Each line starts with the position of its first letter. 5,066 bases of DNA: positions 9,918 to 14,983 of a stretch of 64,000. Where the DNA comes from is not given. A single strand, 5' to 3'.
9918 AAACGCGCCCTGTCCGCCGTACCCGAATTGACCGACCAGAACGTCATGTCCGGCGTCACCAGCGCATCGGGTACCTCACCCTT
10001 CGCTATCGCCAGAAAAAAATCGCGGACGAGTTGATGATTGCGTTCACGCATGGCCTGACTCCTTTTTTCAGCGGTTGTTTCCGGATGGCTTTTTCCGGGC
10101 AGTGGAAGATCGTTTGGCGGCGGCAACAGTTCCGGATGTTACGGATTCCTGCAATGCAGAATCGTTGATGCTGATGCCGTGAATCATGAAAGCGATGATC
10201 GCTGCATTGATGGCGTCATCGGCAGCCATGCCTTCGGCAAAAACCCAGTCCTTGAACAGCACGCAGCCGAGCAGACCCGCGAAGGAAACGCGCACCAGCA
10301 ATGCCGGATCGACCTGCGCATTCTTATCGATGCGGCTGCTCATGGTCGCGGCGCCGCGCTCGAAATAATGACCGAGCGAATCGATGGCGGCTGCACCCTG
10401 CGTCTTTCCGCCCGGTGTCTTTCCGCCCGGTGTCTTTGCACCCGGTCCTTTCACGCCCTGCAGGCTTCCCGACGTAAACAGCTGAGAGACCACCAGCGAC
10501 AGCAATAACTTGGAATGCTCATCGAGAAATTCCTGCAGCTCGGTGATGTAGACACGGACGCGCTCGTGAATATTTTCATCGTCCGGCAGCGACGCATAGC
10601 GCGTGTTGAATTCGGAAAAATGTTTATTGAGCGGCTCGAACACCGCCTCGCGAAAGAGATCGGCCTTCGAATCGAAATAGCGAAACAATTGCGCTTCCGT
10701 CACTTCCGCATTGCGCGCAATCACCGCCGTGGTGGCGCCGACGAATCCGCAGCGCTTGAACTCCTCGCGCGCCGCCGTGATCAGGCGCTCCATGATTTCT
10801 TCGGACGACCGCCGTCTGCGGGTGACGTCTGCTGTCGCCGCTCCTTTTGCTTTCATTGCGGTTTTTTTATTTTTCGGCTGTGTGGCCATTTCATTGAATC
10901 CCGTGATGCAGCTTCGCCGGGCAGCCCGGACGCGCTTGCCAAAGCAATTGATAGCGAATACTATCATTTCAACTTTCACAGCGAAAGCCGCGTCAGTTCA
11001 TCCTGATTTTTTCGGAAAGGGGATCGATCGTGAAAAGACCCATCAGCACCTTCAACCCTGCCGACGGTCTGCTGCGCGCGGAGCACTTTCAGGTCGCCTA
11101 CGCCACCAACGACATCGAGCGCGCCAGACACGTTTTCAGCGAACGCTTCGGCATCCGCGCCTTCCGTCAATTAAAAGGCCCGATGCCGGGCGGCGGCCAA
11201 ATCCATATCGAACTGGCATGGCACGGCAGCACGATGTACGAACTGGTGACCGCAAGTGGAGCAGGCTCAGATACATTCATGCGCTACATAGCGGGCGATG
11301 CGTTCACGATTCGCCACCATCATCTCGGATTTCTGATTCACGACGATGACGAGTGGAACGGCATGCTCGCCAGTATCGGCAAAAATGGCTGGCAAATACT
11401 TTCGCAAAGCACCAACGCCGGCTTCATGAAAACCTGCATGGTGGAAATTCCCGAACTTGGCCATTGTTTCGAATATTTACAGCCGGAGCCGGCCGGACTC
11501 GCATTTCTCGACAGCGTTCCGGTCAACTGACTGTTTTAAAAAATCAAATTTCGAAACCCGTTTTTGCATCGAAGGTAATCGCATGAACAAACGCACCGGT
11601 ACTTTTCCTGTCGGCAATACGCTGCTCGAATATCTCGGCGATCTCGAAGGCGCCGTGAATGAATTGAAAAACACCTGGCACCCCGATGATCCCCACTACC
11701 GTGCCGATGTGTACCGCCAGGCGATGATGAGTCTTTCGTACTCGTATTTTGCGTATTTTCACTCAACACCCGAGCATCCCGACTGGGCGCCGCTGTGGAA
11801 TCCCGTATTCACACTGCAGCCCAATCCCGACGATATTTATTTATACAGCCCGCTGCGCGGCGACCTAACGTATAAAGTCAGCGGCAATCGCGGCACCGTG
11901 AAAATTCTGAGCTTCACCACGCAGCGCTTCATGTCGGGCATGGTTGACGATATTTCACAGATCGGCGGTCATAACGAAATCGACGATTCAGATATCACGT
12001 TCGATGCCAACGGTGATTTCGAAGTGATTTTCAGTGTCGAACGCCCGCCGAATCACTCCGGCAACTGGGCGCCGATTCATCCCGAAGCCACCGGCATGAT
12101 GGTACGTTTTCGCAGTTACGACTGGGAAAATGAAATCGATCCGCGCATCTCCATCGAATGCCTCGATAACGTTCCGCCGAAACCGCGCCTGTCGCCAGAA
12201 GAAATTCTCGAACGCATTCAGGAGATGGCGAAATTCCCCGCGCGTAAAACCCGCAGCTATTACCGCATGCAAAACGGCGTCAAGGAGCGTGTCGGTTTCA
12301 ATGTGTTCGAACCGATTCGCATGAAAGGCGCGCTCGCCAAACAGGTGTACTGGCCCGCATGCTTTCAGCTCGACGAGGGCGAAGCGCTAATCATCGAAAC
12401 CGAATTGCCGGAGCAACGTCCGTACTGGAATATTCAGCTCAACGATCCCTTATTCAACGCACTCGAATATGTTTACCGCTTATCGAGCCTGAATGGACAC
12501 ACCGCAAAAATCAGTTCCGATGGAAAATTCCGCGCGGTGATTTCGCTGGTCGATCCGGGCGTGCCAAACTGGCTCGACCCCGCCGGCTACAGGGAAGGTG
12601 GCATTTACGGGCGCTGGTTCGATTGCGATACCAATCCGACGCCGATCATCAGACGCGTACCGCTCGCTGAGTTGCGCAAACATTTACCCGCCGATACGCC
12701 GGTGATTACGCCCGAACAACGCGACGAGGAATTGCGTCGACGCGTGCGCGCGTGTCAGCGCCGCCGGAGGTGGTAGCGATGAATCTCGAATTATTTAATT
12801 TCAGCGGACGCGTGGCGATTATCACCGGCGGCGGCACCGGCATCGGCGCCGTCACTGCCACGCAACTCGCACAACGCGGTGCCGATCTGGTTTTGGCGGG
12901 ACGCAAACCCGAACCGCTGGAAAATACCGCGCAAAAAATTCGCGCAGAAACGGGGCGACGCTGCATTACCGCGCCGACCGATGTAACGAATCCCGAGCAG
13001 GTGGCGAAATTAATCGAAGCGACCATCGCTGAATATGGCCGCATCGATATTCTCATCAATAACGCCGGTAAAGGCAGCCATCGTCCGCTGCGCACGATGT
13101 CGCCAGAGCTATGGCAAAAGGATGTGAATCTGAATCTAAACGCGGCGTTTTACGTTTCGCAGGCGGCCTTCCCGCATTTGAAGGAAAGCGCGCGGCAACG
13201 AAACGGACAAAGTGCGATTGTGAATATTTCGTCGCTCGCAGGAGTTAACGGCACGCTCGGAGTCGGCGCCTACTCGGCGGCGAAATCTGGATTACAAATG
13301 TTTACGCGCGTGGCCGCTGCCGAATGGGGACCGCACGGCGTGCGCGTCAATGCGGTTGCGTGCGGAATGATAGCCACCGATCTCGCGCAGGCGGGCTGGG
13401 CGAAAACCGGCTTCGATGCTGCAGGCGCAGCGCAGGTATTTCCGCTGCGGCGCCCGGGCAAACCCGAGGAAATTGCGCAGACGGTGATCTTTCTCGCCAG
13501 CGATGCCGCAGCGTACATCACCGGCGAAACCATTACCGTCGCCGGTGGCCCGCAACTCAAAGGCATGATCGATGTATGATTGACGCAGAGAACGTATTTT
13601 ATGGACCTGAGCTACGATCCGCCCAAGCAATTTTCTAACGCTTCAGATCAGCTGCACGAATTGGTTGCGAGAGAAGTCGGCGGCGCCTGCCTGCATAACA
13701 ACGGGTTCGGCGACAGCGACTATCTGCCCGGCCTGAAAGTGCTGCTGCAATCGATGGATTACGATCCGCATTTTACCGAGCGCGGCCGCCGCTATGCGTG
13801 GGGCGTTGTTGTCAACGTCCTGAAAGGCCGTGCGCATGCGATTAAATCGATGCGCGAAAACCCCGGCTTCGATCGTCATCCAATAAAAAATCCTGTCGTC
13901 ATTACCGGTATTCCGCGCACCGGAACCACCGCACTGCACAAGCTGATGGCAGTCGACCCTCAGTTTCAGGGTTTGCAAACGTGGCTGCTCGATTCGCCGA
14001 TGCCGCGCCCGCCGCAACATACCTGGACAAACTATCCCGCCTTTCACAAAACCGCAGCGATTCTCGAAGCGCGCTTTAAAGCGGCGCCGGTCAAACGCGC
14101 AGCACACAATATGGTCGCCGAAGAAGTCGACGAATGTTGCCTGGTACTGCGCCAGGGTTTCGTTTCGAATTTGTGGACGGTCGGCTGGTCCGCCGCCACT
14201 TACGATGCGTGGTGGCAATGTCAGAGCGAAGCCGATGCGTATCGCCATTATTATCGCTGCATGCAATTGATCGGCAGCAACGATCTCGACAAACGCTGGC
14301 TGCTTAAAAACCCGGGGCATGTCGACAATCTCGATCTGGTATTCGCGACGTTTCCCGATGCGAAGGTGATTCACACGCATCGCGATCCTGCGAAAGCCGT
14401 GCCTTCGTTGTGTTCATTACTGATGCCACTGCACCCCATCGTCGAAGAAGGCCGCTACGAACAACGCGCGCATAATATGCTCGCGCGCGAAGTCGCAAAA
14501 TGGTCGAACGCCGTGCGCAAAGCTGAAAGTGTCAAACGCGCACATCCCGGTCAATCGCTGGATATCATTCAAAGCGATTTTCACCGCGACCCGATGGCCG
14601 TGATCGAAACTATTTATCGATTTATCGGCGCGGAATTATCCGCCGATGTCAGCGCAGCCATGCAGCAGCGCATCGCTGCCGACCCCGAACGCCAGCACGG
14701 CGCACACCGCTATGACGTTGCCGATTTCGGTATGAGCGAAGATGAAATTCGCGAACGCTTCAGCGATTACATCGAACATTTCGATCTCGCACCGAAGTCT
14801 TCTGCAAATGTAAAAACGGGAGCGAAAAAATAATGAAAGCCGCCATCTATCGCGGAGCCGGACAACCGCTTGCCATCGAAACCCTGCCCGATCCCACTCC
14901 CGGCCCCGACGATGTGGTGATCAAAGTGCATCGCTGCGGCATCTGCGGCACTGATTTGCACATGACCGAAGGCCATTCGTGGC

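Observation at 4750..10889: TetR-headed minus-strand cluster: SnoaL-like, epoxide hydrolase, di-haem cytochrome c and P450; candidate lipid/polyene oxygenation pathway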

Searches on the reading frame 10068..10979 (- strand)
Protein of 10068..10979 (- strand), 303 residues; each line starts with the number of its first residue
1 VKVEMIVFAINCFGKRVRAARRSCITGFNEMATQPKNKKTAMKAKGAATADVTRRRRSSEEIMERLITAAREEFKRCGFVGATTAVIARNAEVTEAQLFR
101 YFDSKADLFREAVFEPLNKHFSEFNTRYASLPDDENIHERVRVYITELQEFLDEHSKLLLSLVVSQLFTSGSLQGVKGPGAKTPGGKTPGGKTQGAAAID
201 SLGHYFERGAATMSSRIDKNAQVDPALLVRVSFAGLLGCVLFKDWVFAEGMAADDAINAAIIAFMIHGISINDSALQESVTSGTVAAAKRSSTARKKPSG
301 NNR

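Call 3: search_protein_families(library=pfam, proteins=[window:10068-10979:-], max_evalue=0.01)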
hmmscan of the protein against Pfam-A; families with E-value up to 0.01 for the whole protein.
window:10068-10979:- (303 aa): 1 family
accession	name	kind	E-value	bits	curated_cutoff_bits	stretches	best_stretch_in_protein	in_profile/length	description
PF00440.29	TetR_N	-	6.2e-11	42.3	24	1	66-112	1-47/47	Bacterial regulatory proteins, tetR family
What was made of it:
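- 10068..10889 (-): TetR-family regulator, 273 aa. PF00440 scores 42 bits (call 3).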

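Call 4: search_protein_families(library=ncbifam, proteins=[window:10068-10979:-], max_evalue=0.01)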
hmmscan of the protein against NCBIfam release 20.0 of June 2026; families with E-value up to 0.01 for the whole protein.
window:10068-10979:- (303 aa): 17 families
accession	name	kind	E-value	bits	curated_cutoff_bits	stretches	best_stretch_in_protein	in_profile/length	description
TIGR03384.1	betaine_BetI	equivalog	1.3e-07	31.5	201.3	1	64-143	11-87/189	choline-binding transcriptional repressor BetI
TIGR03968.1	mycofact_TetR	equivalog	4.8e-07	29.6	224.9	1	58-154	6-98/190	mycofactocin system transcriptional regulator MftR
NF041196.1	ScbR_bind_reg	equivalog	7e-07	29.6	150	1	63-120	8-64/191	ScbR family autoregulator-binding transcription factor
NF051852.1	efflux_TF_MtrR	exception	1.1e-06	28.6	280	1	61-154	10-101/205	multidrug efflux system transcriptional repressor MtrR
NF001978.0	PRK00767.1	equivalog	1.1e-06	28.5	118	1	64-145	12-91/197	transcriptional regulator BetI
NF037937.1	septum_RefZ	equivalog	1.2e-06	28.5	180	1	64-158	2-95/195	forespore capture DNA-binding protein RefZ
NF007949.0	PRK10668.1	equivalog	1.9e-06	27.5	271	1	56-163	6-113/216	multidrug efflux transporter transcriptional repressor AcrR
TIGR03613.1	RutR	equivalog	6.4e-06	26.2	368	1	54-122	1-69/202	pyrimidine utilization regulatory protein R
NF007015.0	PRK09480.1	equivalog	1.1e-05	25.1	120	1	82-119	31-67/197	nucleoid occlusion factor SlmA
NF053731.1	TransRegFasRMycb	equivalog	5.3e-05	23.1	330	1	60-157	10-104/199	HTH-type transcriptional activator FasR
NF007430.0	PRK09975.1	equivalog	0.00012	21.3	274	1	61-112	11-62/220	acrEF/envCD operon transcriptional regulator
NF053878.1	FATransRegFadRBac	equivalog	0.00035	20.4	200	1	63-158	5-97/190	fatty acid metabolism transcriptional regulator FadR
NF033703.1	transcr_KstR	equivalog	0.00064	19.4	280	1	65-169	11-112/185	cholesterol catabolism transcriptional regulator KstR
NF011584.0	PRK15008.1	equivalog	0.00076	19.4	230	1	50-144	7-101/212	HTH-type transcriptional regulator RutR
NF040929.1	quorum_TF_HapR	equivalog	0.00077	19.2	350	1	52-130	6-83/200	LuxR/HapR/OpaR family quorum-sensing transcriptional regulator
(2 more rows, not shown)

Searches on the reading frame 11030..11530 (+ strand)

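Call 3: search_protein_families(library=pfam, proteins=[window:11030-11530:+], max_evalue=0.01)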
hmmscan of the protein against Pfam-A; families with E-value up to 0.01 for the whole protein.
window:11030-11530:+ (166 aa): 2 families
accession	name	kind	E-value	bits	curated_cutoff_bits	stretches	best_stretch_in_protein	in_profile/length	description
PF13669.12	Glyoxalase_4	-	1.5e-05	25.6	27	1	21-132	2-102/109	Glyoxalase/Bleomycin resistance protein/Dioxygenase superfamily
PF00903.31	Glyoxalase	-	0.00033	21.5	20.6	1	21-126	4-98/121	Glyoxalase/Bleomycin resistance protein/Dioxygenase superfamily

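Call 4: search_protein_families(library=ncbifam, proteins=[window:11030-11530:+], max_evalue=0.01)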
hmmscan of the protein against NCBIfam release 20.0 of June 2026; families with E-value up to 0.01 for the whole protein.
window:11030-11530:+ (166 aa): 0 families

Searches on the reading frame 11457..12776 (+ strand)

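Call 3: search_protein_families(library=pfam, proteins=[window:11457-12776:+], max_evalue=0.01)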
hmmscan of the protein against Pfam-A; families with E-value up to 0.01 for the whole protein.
window:11457-12776:+ (439 aa): 1 family
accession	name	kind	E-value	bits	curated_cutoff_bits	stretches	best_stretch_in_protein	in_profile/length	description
PF06742.16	DUF1214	-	1.7e-07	32.2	25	1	133-221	16-108/112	Protein of unknown function (DUF1214)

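Call 4: search_protein_families(library=ncbifam, proteins=[window:11457-12776:+], max_evalue=0.01)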
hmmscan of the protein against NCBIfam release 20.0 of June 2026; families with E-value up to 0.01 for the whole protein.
window:11457-12776:+ (439 aa): 0 families

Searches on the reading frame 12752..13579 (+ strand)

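Call 3: search_protein_families(library=pfam, proteins=[window:12752-13579:+], max_evalue=0.01)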
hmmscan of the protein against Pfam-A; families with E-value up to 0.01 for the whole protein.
window:12752-13579:+ (275 aa): 5 families
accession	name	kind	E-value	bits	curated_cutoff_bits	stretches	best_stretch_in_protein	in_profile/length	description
PF13561.12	adh_short_C2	-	1.4e-59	202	27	1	29-266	6-234/236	Enoyl-(Acyl carrier protein) reductase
PF00106.31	adh_short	-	1.8e-56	191.2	26.6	1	20-214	1-189/195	short chain dehydrogenase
PF08659.16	KR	-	1.6e-17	64.5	22.6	1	23-188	4-163/180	KR domain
PF01370.27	Epimerase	-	0.0022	17.9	20.9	1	23-136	2-103/240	NAD dependent epimerase/dehydratase family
PF08643.16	DUF1776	-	0.0061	16.4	25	1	112-207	107-199/294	Fungal family of unknown function (DUF1776)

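Call 4: search_protein_families(library=ncbifam, proteins=[window:12752-13579:+], max_evalue=0.01)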
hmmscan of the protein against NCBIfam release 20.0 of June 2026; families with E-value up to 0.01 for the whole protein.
window:12752-13579:+ (275 aa): 240 families (the best 25 are shown)
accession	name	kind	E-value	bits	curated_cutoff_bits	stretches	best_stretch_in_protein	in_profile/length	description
NF005559.1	PRK07231.1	subfamily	7.6e-66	222.1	215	1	17-266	2-246/249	glucose 1-dehydrogenase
NF052558.1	MBtsdlDhBudC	equivalog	6.3e-63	212.7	270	1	17-266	1-240/250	meso-2,3-butanediol dehydrogenase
NF005893.0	PRK07856.1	equivalog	1.5e-59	201.4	255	1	15-266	5-240/255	SDR family oxidoreductase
NF004198.0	PRK05653.1-3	equivalog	7.1e-59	199.2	296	1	18-268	6-247/248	3-oxoacyl-ACP reductase FabG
NF006070.0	PRK08213.1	subfamily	1.1e-58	198.8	279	1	12-267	5-256/259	gluconate 5-dehydrogenase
TIGR01830.1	3oxo_ACP_reduc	equivalog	1.6e-58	198.2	297.75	1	22-266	1-237/239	3-oxoacyl-[acyl-carrier-protein] reductase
NF009466.0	PRK12826.1-2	subfamily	3.8e-58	196.9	222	1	20-268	4-245/248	3-oxoacyl-ACP reductase FabG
NF004791.0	PRK06138.1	equivalog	2.6e-57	194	312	1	17-267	3-249/252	SDR family oxidoreductase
NF005873.0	PRK07814.1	equivalog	2.8e-57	194.1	346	1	11-267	2-251/263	SDR family oxidoreductase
NF004818.0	PRK06172.1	equivalog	5.9e-56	189.6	336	1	16-266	4-249/253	SDR family oxidoreductase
NF005309.0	PRK06841.1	subfamily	1e-55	189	286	1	14-266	10-251/255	GolD/DthD family dehydrogenase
NF004778.0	PRK06124.1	equivalog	1.1e-55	188.9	303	1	12-267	4-252/256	SDR family oxidoreductase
NF005681.0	PRK07478.1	subfamily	1.3e-55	188.5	267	1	17-267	4-249/254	SDR family oxidoreductase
NF009464.0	PRK12824.1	subfamily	1.4e-55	188.6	269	1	20-267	3-242/245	3-oxoacyl-ACP reductase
NF009468.0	PRK12826.1-4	equivalog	4.8e-54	183.7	318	1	16-269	4-249/256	SDR family oxidoreductase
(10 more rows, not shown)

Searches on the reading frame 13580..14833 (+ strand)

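Call 3: search_protein_families(library=pfam, proteins=[window:13580-14833:+], max_evalue=0.01)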
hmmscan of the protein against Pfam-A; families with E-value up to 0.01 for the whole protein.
window:13580-14833:+ (417 aa): 3 families
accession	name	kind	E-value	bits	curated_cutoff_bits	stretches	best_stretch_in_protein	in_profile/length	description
PF13469.12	Sulfotransfer_3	-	6.9e-36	125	27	1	105-353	1-214/216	Sulfotransferase family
PF00685.33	Sulfotransfer_1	-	4.5e-08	33.2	22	1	105-376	3-206/255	Sulfotransferase domain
PF17784.7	Sulfotransfer_4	-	4e-05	24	22.8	1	255-289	85-119/215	Sulfotransferase domain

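Call 4: search_protein_families(library=ncbifam, proteins=[window:13580-14833:+], max_evalue=0.01)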
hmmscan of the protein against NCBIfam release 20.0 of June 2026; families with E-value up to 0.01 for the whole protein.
window:13580-14833:+ (417 aa): 0 families
